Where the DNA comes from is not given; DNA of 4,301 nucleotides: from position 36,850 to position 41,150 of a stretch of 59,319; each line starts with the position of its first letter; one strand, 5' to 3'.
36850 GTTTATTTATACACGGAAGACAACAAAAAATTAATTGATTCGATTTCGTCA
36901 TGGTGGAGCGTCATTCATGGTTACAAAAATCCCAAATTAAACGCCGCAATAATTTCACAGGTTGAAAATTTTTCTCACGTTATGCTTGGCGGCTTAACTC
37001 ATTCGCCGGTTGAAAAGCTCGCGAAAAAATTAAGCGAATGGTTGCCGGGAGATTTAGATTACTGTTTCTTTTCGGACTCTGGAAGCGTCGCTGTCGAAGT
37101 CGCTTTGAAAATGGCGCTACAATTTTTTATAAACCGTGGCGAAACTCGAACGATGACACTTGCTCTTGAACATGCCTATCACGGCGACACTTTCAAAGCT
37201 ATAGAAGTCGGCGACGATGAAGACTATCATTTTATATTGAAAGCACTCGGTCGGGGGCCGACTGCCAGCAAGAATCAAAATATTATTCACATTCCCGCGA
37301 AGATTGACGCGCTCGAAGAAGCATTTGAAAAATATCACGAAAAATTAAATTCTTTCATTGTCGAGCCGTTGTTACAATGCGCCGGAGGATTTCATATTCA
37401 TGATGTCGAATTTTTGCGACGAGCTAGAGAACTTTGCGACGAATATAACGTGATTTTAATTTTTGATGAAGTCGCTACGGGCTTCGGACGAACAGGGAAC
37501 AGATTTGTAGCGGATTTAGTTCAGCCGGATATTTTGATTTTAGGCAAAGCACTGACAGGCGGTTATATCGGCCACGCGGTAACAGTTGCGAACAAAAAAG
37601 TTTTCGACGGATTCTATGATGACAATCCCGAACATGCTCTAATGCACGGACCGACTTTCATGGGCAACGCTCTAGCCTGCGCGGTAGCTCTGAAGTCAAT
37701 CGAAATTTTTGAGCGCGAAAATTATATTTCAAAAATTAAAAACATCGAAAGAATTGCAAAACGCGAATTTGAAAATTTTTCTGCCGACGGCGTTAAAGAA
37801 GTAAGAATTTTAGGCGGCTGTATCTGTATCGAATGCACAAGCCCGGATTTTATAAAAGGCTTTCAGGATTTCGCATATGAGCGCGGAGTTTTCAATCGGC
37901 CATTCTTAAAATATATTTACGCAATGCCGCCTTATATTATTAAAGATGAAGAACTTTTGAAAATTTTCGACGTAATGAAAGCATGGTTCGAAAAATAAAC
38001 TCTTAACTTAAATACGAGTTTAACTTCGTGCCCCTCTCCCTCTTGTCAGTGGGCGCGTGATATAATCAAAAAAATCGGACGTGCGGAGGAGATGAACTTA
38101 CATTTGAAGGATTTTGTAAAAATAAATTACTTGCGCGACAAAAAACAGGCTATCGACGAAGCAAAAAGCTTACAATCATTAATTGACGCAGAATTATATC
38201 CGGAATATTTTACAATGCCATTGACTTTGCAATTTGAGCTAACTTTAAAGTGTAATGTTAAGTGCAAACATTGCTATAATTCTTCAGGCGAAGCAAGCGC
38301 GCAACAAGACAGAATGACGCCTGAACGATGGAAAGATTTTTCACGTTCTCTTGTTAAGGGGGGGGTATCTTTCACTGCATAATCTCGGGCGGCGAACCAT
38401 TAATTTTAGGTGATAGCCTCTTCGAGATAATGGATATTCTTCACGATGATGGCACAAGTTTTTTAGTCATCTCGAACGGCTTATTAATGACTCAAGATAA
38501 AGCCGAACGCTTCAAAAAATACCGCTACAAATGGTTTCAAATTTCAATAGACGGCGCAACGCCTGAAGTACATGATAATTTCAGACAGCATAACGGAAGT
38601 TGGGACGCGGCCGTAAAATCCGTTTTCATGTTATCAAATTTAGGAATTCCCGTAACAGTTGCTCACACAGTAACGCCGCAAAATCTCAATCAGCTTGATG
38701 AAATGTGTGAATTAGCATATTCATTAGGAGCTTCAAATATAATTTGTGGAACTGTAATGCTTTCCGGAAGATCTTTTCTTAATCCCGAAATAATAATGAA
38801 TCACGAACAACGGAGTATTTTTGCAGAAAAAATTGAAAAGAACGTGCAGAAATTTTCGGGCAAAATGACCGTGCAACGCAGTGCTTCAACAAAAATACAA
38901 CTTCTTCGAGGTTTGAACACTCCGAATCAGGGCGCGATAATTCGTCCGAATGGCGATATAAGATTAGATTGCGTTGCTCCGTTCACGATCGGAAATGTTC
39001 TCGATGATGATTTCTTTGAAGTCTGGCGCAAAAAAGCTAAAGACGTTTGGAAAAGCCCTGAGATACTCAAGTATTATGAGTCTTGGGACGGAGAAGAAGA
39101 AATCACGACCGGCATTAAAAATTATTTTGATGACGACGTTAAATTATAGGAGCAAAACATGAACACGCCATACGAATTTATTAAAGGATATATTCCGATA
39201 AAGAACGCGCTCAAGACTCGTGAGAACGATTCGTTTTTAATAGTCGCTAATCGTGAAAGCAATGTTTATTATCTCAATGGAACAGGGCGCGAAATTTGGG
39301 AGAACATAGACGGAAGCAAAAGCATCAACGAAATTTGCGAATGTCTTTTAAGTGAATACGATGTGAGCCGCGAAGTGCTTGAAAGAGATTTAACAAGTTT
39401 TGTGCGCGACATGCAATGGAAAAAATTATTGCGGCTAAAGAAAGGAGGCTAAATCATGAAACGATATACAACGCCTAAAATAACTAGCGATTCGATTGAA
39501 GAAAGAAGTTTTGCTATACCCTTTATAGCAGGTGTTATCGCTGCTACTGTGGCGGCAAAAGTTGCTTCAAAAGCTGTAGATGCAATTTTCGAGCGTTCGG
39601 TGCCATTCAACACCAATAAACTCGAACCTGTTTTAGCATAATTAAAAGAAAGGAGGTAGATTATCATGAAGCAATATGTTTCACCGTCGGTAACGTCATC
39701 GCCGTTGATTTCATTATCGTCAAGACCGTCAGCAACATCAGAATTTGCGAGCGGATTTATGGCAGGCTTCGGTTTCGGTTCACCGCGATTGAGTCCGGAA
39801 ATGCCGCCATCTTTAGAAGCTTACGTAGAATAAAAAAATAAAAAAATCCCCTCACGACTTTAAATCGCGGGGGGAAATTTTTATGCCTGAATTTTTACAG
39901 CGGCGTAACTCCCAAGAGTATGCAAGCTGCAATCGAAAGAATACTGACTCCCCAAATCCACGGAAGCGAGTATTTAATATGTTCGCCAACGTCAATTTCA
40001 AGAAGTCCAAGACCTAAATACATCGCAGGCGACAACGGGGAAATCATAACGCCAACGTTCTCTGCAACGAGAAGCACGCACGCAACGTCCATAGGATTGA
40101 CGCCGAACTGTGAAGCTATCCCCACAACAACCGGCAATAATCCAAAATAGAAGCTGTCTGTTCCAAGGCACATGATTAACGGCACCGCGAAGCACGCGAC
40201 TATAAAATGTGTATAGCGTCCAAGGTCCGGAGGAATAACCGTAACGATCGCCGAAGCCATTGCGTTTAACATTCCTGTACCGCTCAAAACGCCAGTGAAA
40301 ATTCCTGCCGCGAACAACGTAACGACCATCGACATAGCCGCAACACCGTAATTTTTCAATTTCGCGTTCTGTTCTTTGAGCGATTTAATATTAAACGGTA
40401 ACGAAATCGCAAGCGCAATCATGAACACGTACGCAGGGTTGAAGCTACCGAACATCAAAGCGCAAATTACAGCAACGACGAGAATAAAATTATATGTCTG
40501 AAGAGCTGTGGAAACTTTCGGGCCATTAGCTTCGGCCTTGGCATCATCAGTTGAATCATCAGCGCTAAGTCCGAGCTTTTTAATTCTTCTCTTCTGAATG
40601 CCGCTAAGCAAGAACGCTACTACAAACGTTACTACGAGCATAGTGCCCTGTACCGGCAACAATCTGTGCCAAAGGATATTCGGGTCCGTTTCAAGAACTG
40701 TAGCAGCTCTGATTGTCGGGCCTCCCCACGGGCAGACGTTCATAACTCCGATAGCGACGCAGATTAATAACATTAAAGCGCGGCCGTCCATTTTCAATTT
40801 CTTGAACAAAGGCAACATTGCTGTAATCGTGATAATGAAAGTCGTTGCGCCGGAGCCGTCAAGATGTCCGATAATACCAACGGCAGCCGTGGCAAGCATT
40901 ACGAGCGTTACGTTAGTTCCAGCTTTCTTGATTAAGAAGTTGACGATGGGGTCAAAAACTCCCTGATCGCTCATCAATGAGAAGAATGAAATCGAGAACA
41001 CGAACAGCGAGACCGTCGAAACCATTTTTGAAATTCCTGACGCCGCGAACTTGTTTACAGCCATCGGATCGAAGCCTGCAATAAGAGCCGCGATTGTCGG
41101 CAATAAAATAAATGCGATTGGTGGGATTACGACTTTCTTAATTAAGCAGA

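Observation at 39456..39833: Two divergent paralogous precursor-like peptides sharing three motif islands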

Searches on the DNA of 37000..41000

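Call 50: search_rna_families(source=window, start=37000, end=41000, threshold=evalue, max_evalue=1)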
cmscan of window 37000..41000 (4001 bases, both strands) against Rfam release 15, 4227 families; matches with E-value up to 1: 1.
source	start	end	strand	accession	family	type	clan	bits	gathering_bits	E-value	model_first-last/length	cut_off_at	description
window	39790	39881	+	RF02431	SpF22_sRNA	Gene; sRNA;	-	22.1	55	0.39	1-140/140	no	Streptococcus sRNA SpF22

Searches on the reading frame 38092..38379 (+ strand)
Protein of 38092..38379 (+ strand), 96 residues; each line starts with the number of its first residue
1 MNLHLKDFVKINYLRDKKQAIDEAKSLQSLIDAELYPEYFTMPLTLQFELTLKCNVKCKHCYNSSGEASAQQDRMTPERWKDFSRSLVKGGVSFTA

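Call 4: search_protein_families(library=pfam, proteins=[window:38092-38379:+], max_evalue=1)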
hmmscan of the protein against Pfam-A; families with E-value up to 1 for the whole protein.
window:38092-38379:+ (96 aa): 3 families
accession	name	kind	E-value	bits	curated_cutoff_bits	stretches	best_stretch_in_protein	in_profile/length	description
PF04055.27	Radical_SAM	-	0.00057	20.5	29.5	1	50-92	3-46/166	Radical SAM superfamily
PF13353.11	Fer4_12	-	0.017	15.9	22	1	53-87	14-48/137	4Fe-4S single cluster domain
PF07575.19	Nucleopor_Nup85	-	0.036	13.1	22.1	1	5-57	491-540/557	Nup85 Nucleoporin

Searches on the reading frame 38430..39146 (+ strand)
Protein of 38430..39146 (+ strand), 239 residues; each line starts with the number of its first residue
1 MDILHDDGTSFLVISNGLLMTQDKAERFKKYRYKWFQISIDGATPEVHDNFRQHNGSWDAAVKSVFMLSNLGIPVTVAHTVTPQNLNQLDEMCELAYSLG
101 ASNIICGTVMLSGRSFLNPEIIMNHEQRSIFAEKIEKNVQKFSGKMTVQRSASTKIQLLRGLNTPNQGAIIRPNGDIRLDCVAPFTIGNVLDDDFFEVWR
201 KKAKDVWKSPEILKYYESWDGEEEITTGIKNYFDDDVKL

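Call 4: search_protein_families(library=pfam, proteins=[window:38430-39146:+], max_evalue=1)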
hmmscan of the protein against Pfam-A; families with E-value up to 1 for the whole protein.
window:38430-39146:+ (239 aa): 2 families
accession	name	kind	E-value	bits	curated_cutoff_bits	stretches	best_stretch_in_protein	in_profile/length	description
PF04055.27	Radical_SAM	-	6.4e-12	46.4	29.5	1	7-96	76-166/166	Radical SAM superfamily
PF13186.11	SPASM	-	0.0034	18.1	21.5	1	165-203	4-47/67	Iron-sulfur cluster-binding domain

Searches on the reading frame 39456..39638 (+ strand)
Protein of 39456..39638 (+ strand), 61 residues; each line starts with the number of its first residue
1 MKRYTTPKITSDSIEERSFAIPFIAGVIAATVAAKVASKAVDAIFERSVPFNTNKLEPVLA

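Call 4: search_protein_families(library=pfam, proteins=[window:39456-39638:+], max_evalue=1)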
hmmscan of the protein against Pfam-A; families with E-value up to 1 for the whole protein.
window:39456-39638:+ (61 aa): 0 families

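Call 6: search_protein_families(library=ncbifam, proteins=[window:39456-39638:+], max_evalue=1)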
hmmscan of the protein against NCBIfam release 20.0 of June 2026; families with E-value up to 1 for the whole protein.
window:39456-39638:+ (61 aa): 0 families

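Call 13: find_homologous_proteins(query=A1, max_evalue=0.01)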
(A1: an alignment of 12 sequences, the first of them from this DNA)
Query A1 (12 sequences) (61 aa, profile of the alignment): 46 proteins with E <= 0.01 among 6627 candidates.
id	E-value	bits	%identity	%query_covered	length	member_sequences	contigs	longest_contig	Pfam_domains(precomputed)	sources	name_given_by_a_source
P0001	2.9e-19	87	30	75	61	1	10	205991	-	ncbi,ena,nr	ncbi:MAG: hypothetical protein IJS28_00350 [Synergistaceae bacterium]|nr:hypothetical protein [Syner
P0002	1.2e-16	78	33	79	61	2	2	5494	-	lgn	-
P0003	1.5e-16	78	29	100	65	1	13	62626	-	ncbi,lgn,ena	-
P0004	2.2e-16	78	-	-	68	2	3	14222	-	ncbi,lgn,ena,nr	ncbi:MAG: hypothetical protein IJ576_03765 [Synergistaceae bacterium]|nr:hypothetical protein [Syner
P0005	6.4e-16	76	41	28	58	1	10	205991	-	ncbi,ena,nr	ncbi:MAG: hypothetical protein IJS28_00340 [Synergistaceae bacterium]|nr:hypothetical protein [Syner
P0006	6.9e-16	76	100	100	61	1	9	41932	-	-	-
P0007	9.5e-16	75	29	100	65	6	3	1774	-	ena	-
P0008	9.6e-16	75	29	79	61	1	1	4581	-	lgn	-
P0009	1.1e-15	75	26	98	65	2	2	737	-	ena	-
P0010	2.4e-15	74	44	15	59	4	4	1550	-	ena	-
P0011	6.8e-15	73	34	74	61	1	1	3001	-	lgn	-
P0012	7.7e-15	73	-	-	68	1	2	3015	-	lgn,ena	-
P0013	1.0e-14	72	39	51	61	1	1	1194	-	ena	-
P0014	1.1e-14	72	-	-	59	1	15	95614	-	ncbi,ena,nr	ncbi:MAG: hypothetical protein IJP89_06415 [Synergistaceae bacterium]|nr:hypothetical protein [Syner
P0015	1.2e-14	72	31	100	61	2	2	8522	-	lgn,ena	-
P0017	6.8e-14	70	80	100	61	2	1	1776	-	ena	-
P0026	1.1e-10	59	74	100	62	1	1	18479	-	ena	-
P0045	2.0e-5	42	43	23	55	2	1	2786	-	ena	-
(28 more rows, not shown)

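Call 15: find_encoding_contigs(protein=P0006, flank=3000, max_places=10)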
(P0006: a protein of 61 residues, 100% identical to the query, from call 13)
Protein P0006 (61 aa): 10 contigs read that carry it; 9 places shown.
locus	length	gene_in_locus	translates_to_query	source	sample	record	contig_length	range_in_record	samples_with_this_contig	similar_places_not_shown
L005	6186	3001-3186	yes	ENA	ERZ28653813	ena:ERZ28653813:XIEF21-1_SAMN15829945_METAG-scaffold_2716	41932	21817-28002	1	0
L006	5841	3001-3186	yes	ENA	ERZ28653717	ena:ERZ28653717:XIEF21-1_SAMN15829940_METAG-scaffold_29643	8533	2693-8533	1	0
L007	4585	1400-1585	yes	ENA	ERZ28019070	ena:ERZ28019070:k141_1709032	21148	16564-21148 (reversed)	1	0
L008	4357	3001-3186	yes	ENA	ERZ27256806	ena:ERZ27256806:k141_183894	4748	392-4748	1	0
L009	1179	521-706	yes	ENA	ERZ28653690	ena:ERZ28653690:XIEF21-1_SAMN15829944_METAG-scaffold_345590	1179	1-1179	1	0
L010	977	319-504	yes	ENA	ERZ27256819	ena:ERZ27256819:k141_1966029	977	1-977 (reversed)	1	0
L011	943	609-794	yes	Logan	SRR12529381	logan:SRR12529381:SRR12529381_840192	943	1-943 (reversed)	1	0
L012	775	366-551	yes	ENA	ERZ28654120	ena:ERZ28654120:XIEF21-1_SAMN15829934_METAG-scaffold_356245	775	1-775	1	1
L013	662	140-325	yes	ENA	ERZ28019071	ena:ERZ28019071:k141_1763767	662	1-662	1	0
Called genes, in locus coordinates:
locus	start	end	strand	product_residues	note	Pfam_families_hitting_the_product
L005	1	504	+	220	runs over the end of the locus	PF01656:CbiA, PF13500:AAA_26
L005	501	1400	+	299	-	PF00202:Aminotran_3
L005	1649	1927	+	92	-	-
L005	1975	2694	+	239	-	PF04055:Radical_SAM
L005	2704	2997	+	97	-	PF05402:PqqD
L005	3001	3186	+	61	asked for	-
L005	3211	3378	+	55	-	-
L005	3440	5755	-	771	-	PF03401:TctC, PF03553:Na_H_antiporter (faint), PF03600:CitMHS, PF03606:DcuC (weak), PF06808:DctM (weak)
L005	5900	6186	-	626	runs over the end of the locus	PF06480:FtsH_ext, PF13191:AAA_16 (faint), PF00004:AAA, PF07728:AAA_5 (faint), PF20720:nSTAND3 (weak), PF17862:AAA_lid_3, PF01434:Peptidase_M41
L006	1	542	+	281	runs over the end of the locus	PF00248:Aldo_ket_red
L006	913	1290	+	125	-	PF02632:BioY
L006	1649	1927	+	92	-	-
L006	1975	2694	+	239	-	PF04055:Radical_SAM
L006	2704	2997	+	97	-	PF05402:PqqD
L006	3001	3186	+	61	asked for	-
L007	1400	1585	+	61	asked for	-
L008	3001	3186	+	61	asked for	-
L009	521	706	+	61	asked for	-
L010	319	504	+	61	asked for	-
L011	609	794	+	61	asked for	-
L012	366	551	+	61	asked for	-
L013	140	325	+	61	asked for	-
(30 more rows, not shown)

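Call 17: find_encoding_contigs(protein=P0026, flank=5000, max_places=4)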
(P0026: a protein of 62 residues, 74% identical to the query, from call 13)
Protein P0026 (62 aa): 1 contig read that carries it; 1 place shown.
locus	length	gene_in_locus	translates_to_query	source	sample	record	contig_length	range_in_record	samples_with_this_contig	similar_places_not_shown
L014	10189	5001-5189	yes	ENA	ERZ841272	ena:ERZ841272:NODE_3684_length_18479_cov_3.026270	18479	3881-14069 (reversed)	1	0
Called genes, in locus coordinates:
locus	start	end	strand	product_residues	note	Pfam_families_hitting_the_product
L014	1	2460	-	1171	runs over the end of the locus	PF23952:LRR_EndoS (faint), PF12799:LRR_4 (weak), PF05345:He_PIG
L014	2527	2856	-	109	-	PF07784:DUF1622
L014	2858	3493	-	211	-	PF01435:Peptidase_M48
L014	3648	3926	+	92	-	-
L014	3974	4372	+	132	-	PF04055:Radical_SAM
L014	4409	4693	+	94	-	-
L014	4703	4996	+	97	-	PF05402:PqqD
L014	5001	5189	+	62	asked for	-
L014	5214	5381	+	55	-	-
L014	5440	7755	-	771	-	PF03401:TctC, PF03553:Na_H_antiporter (faint), PF03600:CitMHS, PF03606:DcuC (weak), PF06808:DctM (weak)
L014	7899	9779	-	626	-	PF06480:FtsH_ext, PF13191:AAA_16 (faint), PF00004:AAA, PF07728:AAA_5 (faint), PF20720:nSTAND3 (weak), PF17862:AAA_lid_3, PF01434:Peptidase_M41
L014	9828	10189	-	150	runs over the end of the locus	-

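Call 18: find_encoding_contigs(protein=P0045, flank=5000, max_places=4)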
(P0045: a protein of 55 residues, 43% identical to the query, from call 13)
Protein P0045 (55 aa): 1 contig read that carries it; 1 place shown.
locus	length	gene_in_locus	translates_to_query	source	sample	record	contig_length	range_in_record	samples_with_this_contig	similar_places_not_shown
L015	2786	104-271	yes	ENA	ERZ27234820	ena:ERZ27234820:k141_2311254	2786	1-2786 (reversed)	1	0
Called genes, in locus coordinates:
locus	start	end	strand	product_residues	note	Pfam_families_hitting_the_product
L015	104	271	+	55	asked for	-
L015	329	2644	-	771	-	PF03401:TctC, PF03553:Na_H_antiporter (weak), PF03600:CitMHS, PF03606:DcuC (weak), PF06808:DctM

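Call 19: find_encoding_contigs(protein=P0017, flank=5000, max_places=4)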
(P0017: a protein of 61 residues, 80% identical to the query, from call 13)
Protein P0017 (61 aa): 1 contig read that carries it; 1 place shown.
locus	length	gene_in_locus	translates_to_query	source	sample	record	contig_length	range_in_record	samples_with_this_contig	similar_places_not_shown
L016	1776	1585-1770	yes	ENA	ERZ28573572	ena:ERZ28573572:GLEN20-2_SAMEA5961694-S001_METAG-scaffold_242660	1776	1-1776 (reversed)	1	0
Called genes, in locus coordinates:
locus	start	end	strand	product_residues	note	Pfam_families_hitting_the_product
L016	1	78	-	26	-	?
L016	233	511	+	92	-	-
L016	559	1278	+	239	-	PF04055:Radical_SAM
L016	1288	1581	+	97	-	PF05402:PqqD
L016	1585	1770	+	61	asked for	-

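Call 41: search_protein_representatives(alignment_id=A2)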
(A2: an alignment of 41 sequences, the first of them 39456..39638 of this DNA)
Query: 41 sequences, 62 profile positions. Proteins with E-value up to 0.001 (for the whole library): 59; up to 1e-10: 9; up to 1e-30: 0. The best 59 are listed.
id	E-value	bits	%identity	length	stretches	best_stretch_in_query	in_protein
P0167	4.2e-17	78.1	-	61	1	1-62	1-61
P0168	9.6e-15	70.6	-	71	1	1-61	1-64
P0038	1.9e-14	69.6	-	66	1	1-62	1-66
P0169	6.3e-14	68.0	-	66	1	1-62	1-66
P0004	1.1e-13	67.2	-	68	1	1-61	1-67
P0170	1.7e-13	66.6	-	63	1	1-62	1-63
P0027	3.8e-13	65.5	-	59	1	1-62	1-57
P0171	1.2e-12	63.9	-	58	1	1-62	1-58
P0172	3.4e-11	59.2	-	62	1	1-62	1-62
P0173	2.1e-10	56.7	-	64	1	1-62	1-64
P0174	2.9e-10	56.2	-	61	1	1-62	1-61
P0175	2.1e-09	53.5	-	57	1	1-62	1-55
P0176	3.9e-09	52.6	-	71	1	1-62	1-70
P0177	1.7e-08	50.6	-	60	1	1-62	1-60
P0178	3.8e-08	49.5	-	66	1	1-62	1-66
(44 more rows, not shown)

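Call 69: search_protein_families(library=padloc, proteins=[window:39456-39638:+], max_evalue=0.01)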
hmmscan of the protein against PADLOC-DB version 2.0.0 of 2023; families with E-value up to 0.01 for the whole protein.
window:39456-39638:+ (61 aa): 0 families
